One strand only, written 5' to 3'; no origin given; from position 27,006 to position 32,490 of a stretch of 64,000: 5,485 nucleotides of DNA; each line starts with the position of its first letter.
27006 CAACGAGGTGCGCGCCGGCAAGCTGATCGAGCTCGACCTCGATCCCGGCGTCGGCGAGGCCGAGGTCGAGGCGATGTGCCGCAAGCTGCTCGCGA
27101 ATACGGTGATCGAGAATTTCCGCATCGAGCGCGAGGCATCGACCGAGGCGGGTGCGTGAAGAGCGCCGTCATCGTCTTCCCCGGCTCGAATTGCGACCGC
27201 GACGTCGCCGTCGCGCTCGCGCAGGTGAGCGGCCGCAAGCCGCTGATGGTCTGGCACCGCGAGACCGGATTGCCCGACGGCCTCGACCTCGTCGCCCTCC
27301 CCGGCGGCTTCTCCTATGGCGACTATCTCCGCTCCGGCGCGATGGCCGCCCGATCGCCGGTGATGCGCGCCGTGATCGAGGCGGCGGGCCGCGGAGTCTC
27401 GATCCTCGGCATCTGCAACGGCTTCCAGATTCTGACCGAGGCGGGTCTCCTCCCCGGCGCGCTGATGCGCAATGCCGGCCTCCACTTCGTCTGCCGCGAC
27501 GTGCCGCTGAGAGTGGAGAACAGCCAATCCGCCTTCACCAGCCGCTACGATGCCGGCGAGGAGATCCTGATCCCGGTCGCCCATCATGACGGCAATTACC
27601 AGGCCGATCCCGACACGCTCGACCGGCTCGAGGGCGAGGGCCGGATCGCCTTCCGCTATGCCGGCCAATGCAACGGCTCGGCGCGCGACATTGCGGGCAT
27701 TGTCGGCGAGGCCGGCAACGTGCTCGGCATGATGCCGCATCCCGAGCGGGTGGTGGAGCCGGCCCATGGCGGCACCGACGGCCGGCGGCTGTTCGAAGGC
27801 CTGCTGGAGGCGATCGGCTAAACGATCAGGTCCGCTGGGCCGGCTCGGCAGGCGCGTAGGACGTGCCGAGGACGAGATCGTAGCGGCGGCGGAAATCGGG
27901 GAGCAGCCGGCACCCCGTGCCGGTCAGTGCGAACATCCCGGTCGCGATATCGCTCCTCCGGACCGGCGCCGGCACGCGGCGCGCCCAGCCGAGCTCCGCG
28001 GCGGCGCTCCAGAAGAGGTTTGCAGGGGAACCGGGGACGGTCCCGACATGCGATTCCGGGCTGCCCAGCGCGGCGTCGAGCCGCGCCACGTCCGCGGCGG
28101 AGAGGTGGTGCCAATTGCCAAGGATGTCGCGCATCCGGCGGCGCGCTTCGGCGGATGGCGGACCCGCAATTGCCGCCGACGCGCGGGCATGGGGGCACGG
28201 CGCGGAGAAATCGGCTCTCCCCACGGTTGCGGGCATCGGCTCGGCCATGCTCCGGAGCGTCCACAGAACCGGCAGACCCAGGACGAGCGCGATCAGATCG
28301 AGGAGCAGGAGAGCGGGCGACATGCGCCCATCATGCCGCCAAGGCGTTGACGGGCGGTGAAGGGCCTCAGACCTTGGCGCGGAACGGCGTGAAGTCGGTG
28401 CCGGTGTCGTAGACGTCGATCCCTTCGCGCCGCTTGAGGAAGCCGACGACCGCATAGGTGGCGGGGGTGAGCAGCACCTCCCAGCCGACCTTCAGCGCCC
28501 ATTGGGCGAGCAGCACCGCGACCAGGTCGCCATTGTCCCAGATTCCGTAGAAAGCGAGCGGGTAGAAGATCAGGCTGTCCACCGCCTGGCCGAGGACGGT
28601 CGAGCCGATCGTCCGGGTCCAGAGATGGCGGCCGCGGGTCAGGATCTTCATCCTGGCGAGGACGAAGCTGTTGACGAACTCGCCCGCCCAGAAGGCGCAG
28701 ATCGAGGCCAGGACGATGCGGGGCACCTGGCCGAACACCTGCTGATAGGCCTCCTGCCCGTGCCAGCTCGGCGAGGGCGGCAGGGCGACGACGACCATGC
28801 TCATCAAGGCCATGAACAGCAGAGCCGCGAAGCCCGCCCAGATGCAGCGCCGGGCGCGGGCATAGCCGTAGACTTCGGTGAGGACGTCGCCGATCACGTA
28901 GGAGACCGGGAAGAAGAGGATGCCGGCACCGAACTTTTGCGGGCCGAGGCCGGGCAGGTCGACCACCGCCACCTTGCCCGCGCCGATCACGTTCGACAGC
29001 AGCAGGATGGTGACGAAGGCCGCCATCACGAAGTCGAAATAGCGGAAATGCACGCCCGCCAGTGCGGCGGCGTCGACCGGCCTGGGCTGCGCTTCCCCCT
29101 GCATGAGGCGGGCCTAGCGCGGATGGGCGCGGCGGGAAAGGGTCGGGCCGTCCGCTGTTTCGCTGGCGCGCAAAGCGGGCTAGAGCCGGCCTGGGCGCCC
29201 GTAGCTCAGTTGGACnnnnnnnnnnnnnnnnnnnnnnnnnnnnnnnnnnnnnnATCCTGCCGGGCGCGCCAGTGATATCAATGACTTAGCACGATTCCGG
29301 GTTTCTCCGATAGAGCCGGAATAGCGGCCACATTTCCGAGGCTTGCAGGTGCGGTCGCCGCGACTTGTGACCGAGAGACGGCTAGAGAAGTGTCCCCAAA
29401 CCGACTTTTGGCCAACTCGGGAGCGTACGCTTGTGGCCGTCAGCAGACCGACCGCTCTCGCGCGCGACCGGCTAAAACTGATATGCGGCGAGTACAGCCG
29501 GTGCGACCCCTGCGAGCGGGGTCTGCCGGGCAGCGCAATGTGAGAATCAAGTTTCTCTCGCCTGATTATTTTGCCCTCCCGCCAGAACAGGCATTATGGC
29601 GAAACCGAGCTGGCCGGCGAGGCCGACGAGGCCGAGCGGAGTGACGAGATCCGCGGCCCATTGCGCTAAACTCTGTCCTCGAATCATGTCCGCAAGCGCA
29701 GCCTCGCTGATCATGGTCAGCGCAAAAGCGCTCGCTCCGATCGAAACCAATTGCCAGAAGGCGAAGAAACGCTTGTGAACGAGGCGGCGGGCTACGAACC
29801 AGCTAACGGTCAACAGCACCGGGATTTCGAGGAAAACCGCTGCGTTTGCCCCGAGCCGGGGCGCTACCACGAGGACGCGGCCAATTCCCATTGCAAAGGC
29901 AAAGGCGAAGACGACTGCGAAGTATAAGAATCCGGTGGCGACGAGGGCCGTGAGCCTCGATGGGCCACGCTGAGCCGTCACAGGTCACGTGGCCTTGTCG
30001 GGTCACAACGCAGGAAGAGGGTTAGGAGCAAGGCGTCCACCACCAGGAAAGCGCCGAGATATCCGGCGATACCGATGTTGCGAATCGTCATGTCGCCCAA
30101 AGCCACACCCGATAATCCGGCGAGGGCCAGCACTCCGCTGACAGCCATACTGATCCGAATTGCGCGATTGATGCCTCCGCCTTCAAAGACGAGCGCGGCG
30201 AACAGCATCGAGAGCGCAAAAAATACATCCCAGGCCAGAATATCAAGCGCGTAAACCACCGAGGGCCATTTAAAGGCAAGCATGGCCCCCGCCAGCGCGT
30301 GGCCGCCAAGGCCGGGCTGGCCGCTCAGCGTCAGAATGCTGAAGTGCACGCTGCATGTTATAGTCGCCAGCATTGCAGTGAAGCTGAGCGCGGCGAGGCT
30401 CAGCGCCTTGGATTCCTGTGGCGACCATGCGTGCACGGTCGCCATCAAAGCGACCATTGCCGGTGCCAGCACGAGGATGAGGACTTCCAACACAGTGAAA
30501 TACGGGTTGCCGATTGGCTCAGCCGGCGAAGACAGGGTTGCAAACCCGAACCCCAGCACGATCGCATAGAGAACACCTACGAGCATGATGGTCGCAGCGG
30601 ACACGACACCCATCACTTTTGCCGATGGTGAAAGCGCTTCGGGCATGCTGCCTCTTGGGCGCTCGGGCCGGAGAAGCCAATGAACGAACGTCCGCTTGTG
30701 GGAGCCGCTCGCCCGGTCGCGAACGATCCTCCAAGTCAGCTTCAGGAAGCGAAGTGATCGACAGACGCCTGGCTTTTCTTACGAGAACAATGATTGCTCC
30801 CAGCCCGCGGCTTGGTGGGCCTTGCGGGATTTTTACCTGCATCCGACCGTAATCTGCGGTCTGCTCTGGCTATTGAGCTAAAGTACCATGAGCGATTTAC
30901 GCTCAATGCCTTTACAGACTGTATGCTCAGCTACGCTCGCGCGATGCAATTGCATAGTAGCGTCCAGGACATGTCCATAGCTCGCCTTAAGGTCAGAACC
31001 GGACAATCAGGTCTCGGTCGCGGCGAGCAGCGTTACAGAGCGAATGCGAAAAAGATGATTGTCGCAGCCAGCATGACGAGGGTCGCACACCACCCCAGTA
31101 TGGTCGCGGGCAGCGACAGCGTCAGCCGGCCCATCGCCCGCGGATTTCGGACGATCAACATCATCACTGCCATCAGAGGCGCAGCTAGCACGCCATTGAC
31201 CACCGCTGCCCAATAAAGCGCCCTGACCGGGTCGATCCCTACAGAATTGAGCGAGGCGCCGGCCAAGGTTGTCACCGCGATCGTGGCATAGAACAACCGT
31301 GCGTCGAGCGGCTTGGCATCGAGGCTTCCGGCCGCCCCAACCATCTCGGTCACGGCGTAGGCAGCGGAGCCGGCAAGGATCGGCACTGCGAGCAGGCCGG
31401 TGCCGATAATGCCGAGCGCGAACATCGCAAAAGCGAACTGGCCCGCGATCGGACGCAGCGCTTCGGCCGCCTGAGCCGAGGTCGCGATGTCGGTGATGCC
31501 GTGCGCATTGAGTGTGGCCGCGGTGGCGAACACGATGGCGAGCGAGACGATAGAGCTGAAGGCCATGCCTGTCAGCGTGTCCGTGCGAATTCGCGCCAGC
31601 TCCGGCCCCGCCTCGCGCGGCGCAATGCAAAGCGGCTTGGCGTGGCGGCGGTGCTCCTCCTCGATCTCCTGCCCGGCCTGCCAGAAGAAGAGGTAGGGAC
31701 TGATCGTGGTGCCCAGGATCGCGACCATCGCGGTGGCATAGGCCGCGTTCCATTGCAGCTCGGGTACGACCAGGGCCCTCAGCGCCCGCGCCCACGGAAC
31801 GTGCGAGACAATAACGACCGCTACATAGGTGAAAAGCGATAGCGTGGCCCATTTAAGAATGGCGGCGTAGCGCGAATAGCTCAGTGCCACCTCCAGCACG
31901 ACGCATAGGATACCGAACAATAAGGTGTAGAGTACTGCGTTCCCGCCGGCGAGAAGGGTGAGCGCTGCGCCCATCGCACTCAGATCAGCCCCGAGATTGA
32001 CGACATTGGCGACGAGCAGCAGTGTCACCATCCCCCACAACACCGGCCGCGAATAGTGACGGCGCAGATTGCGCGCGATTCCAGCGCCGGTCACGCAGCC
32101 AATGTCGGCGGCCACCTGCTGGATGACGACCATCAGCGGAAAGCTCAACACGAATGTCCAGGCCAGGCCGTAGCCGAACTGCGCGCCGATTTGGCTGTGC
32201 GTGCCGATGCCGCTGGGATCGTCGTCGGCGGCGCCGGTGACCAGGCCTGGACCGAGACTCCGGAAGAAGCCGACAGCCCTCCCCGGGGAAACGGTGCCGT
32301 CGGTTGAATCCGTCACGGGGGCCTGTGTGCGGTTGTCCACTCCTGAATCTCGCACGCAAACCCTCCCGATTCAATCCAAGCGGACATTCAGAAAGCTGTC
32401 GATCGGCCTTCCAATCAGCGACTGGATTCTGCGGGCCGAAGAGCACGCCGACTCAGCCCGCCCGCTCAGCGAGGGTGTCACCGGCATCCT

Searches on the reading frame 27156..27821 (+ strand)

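Call 34: search_protein_families(library=pfam, proteins=[window:27156-27821:+], max_evalue=0.0001)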
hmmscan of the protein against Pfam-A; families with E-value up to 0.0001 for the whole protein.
window:27156-27821:+ (221 aa): 2 families
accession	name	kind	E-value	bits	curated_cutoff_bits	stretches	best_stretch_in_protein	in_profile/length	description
PF13507.12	GATase_5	-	1.6e-32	113.1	27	1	2-202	3-232/260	CobB/CobQ-like glutamine amidotransferase domain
PF07685.20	GATase_3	-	7.4e-07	29.4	27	1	35-95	33-90/196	CobB/CobQ-like glutamine amidotransferase domain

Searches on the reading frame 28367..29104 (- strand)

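Call 34: search_protein_families(library=pfam, proteins=[window:28367-29104:-], max_evalue=0.0001)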
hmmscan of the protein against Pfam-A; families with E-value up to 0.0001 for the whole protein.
window:28367-29104:- (245 aa): 1 family
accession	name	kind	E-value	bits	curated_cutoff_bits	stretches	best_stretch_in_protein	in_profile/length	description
PF02592.20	Vut_1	-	2.7e-56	190.6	27.2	1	60-219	2-152/152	Putative vitamin uptake transporter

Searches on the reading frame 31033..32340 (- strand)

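Call 35: search_protein_families(library=pfam, proteins=[window:31033-32340:-], max_evalue=0.0001)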
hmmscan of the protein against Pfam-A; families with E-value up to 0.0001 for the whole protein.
window:31033-32340:- (435 aa): 1 family
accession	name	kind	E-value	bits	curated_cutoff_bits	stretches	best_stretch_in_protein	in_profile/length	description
PF01566.24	Nramp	-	4.9e-78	263.1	29.8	1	46-409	2-356/357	Natural resistance-associated macrophage protein-like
